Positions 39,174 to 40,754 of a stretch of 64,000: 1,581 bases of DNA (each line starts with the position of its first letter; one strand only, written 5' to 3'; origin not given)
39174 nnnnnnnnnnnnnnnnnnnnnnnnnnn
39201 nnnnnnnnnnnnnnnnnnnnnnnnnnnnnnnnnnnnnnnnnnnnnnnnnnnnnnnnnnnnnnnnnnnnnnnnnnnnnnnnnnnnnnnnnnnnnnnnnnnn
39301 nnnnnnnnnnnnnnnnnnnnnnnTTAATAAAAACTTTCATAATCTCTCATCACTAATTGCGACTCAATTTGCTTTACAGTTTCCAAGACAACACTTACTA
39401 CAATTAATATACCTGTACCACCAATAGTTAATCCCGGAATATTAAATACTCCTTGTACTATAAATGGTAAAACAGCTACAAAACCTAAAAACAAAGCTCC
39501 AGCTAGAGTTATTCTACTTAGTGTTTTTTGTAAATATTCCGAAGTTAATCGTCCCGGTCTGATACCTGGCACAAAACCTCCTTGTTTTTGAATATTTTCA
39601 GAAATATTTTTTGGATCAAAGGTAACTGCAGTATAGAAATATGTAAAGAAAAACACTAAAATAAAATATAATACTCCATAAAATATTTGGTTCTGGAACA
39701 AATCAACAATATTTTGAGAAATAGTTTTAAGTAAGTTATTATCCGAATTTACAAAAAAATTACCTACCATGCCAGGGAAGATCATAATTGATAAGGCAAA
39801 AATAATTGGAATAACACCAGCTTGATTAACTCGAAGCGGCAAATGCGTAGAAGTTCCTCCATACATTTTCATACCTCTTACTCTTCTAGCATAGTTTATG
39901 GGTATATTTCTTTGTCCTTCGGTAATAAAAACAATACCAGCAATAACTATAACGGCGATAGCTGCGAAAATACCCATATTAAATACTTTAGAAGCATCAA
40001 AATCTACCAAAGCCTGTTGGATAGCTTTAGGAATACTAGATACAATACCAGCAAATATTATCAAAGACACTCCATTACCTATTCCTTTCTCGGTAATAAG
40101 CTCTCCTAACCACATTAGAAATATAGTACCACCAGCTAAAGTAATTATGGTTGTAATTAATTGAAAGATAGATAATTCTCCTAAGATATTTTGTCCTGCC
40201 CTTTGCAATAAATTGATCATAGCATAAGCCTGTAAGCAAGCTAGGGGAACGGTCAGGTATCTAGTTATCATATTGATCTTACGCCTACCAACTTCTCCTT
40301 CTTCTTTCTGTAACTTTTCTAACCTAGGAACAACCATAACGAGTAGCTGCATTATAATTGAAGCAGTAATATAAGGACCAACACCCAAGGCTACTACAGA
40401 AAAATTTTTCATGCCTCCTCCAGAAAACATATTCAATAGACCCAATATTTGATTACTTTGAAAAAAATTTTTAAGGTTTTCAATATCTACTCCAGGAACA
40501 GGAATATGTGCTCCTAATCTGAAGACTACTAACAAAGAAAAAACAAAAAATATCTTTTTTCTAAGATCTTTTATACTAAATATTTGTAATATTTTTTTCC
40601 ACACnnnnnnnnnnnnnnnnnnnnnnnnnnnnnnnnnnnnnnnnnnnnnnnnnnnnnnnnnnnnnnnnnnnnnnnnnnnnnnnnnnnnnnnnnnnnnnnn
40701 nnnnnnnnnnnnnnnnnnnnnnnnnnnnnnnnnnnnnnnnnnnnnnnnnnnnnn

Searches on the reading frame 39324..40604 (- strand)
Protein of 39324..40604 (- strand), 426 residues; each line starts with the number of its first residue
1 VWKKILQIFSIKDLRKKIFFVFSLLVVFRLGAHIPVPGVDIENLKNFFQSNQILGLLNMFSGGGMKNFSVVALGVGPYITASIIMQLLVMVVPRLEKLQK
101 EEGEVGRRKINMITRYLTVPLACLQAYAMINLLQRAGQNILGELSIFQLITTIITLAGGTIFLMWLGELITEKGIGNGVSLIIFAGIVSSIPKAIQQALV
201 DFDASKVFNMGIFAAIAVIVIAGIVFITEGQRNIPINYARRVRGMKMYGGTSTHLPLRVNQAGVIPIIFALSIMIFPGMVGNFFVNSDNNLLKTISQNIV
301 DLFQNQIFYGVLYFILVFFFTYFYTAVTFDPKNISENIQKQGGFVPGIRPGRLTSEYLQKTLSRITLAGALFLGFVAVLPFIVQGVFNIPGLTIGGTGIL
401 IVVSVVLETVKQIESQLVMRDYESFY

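Call 16: find_related_loci(query=window:39324-40604:-, collection=genome_contigs, flank=4000)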
Query window:39324-40604:- (426 aa) in genome_contigs; peptide patterns used: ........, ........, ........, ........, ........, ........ (x = any residue, [..] = any of these).
587 stretches matched a pattern; 487 encode a relative of the query (tblastn E <= 1e-3); the best 80 are kept; 80 distinct loci.
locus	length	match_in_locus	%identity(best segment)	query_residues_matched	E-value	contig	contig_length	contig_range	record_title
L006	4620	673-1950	75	1-426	0e+0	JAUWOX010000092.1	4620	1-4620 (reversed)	MAG: bacterium isolate CSMAG_2461 CSMAG_2461_k141_942294_length_4620_cov_6.0000, whole genome shotgun sequence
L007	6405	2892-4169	74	1-426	0e+0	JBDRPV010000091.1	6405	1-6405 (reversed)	MAG: Parcubacteria group bacterium isolate MEGAHIT-group-2.138 k141_116388, whole genome shotgun sequence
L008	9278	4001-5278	74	1-426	0e+0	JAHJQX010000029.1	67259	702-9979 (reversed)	MAG: Patescibacteria group bacterium isolate OS_PC_MetaG.mb.121 OS_PC_MetaG.mb.121_k141_457977, whole genome shotgun seq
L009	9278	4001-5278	72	1-426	0e+0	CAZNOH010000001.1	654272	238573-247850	MAG TPA_asm: uncultured Candidatus Saccharibacteria bacterium isolate SRP302447_co1_146 genome assembly, contig: NODE_19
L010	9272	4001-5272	72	3-426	0e+0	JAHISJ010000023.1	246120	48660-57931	MAG: Patescibacteria group bacterium isolate MM_PC_MetaG.mb.169 MM_PC_MetaG.mb.169_k141_1299426, whole genome shotgun se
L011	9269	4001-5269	68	2-425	0e+0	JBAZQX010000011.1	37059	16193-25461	MAG: Candidatus Doudnabacteria bacterium isolate SO_2017_SWC_9 scaffold_972_c1_LP-4_2017, whole genome shotgun sequence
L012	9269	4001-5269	68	2-425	0e+0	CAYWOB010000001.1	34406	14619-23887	MAG TPA_asm: uncultured Candidatus Saccharibacteria bacterium isolate SRP098346_co1_314 genome assembly, contig: NODE_80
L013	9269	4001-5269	66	1-425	0e+0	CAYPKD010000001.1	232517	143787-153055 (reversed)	MAG TPA_asm: uncultured Gammaproteobacteria bacterium isolate binchicken_co334_146 genome assembly, contig: NODE_24_leng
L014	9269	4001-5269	63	1-425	0e+0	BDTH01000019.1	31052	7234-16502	Bacterium BMS3Abin15 DNA, contig: NODE_9, whole genome shotgun sequence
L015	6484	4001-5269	65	1-425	0e+0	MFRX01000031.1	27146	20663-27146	MAG: Candidatus Moranbacteria bacterium RIFCSPHIGHO2_02_FULL_40_12b rifcsphigho2_02_scaffold_5809, whole genome shotgun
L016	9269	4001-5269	64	1-425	0e+0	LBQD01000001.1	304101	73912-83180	MAG: Candidatus Moranbacteria bacterium GW2011_GWE2_35_2- UR69_C0001, whole genome shotgun sequence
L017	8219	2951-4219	63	1-425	0e+0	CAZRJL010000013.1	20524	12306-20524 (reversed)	MAG TPA_asm: uncultured Bdellovibrionales bacterium isolate binchicken_co220_173 genome assembly, contig: NODE_1599_leng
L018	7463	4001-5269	63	1-425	0e+0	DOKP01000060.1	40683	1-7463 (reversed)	MAG TPA_asm: Candidatus Moraniibacteriota bacterium isolate UBA9337 contig_91, whole genome shotgun sequence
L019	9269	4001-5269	63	1-425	0e+0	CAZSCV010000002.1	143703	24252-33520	MAG TPA_asm: uncultured Bdellovibrionales bacterium isolate binchicken_co191_89 genome assembly, contig: NODE_124_length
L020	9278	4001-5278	73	1-426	0e+0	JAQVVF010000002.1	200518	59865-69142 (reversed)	MAG: Patescibacteria group bacterium isolate STF1_73 NODE_56_length_200518_cov_6.153864_Sandtown_F1, whole genome shotgu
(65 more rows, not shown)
